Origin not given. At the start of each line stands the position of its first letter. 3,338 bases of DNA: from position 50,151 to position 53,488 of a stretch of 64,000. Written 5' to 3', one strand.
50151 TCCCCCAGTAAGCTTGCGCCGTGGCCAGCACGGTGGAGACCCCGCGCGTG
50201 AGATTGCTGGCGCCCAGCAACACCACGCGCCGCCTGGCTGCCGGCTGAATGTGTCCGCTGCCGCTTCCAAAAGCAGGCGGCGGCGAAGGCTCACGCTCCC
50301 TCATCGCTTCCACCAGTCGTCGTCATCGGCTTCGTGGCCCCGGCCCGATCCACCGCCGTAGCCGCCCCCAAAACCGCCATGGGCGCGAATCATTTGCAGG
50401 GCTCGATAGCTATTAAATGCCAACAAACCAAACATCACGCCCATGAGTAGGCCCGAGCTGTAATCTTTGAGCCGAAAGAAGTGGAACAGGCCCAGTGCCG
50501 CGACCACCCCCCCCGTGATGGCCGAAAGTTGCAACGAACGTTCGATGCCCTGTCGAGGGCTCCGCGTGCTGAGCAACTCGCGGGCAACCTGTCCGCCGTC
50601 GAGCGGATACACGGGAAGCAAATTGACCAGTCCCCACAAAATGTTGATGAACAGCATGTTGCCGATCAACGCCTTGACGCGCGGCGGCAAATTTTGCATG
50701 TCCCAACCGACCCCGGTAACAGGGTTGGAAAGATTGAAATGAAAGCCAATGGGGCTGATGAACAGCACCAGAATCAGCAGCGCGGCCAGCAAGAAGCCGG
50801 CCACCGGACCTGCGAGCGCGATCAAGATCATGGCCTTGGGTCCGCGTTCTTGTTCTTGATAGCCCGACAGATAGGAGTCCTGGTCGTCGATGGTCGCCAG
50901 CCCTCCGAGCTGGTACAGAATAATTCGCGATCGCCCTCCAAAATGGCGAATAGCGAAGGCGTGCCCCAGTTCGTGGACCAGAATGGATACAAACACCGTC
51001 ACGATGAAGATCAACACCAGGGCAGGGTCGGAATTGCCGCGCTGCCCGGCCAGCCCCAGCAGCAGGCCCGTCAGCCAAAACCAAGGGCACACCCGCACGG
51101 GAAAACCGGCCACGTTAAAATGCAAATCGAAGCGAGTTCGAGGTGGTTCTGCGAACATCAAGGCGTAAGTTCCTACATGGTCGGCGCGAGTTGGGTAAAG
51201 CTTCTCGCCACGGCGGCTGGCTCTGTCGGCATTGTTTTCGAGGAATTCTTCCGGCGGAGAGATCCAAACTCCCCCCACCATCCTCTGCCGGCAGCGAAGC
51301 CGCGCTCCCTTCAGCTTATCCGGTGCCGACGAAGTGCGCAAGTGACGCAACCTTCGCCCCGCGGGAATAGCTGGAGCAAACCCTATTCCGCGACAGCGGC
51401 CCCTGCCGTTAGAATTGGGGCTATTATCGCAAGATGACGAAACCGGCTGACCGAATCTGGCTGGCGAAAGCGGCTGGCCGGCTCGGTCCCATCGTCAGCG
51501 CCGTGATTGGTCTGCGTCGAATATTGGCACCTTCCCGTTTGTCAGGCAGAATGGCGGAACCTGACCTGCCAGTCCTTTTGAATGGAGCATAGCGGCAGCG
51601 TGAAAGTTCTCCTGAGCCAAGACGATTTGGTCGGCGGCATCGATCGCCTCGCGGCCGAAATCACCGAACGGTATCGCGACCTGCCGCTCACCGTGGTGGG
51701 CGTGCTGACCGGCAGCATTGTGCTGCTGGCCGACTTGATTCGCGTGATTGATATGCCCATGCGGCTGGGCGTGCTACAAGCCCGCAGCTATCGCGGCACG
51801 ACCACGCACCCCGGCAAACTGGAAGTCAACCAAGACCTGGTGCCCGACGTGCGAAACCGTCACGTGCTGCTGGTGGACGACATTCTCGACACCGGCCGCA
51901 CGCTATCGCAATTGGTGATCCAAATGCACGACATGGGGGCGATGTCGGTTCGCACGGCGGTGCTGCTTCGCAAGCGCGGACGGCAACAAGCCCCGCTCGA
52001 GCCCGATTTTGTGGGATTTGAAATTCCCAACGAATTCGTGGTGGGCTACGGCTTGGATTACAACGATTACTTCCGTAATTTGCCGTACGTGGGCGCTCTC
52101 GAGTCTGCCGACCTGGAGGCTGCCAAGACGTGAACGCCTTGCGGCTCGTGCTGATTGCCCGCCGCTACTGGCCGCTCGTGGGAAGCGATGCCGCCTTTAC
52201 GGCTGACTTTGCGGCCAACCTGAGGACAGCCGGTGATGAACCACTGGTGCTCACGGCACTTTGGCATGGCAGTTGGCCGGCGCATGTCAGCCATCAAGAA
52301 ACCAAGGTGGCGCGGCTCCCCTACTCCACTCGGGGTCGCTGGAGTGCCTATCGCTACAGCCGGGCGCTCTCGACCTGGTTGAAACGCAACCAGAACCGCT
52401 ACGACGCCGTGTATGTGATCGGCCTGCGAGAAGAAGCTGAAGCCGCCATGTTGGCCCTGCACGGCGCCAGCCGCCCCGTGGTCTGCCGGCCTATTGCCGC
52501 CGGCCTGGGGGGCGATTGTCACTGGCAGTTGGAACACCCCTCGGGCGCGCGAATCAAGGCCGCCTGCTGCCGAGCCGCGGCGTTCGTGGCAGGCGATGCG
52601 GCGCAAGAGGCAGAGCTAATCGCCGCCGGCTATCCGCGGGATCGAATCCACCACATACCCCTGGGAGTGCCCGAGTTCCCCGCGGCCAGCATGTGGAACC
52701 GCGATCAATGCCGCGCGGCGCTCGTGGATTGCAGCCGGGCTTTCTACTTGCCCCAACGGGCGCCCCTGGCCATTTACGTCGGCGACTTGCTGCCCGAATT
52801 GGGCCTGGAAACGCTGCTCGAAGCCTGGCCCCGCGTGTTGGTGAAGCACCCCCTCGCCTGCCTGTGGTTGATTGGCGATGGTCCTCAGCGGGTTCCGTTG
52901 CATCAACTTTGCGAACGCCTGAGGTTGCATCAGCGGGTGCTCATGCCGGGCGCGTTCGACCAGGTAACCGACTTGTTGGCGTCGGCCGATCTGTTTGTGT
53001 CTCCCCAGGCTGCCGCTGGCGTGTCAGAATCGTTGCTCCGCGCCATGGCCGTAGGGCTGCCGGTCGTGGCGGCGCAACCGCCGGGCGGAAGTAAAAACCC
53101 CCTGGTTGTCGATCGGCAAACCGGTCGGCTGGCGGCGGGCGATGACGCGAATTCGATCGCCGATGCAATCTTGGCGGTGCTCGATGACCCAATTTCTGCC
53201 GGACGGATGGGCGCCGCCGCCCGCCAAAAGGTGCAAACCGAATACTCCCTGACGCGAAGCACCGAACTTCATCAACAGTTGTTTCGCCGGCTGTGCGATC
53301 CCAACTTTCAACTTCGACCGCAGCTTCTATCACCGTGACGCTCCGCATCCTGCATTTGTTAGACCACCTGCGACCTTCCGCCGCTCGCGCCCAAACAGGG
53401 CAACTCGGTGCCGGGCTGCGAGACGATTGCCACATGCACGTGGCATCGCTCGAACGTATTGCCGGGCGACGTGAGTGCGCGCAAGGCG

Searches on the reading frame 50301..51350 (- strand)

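Call 73: search_protein_families(library=pfam, proteins=[window:50301-51350:-], max_evalue=0.0001)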
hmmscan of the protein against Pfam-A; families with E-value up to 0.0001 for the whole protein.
window:50301-51350:- (349 aa): 1 family
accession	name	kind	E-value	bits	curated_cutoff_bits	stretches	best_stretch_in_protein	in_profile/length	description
PF02163.28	Peptidase_M50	-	2.9e-21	76.3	27.2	1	115-274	2-208/221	Peptidase family M50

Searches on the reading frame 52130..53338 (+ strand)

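Call 73: search_protein_families(library=pfam, proteins=[window:52130-53338:+], max_evalue=0.0001)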
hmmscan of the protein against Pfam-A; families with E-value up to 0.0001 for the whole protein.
window:52130-53338:+ (402 aa): 4 families
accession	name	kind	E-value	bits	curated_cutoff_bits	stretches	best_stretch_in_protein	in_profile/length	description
PF13692.12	Glyco_trans_1_4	-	8.1e-25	88.2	27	1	212-353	2-142/142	Glycosyl transferases group 1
PF00534.26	Glycos_transf_1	-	5.6e-23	81.8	26.4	1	208-366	12-171/172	Glycosyl transferases group 1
PF13579.12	Glyco_trans_4_4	-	5.6e-09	37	29.7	1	23-179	6-158/158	Glycosyl transferase 4-like domain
PF13439.12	Glyco_transf_4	-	3e-07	31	28.5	1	23-180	7-166/170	Glycosyltransferase Family 4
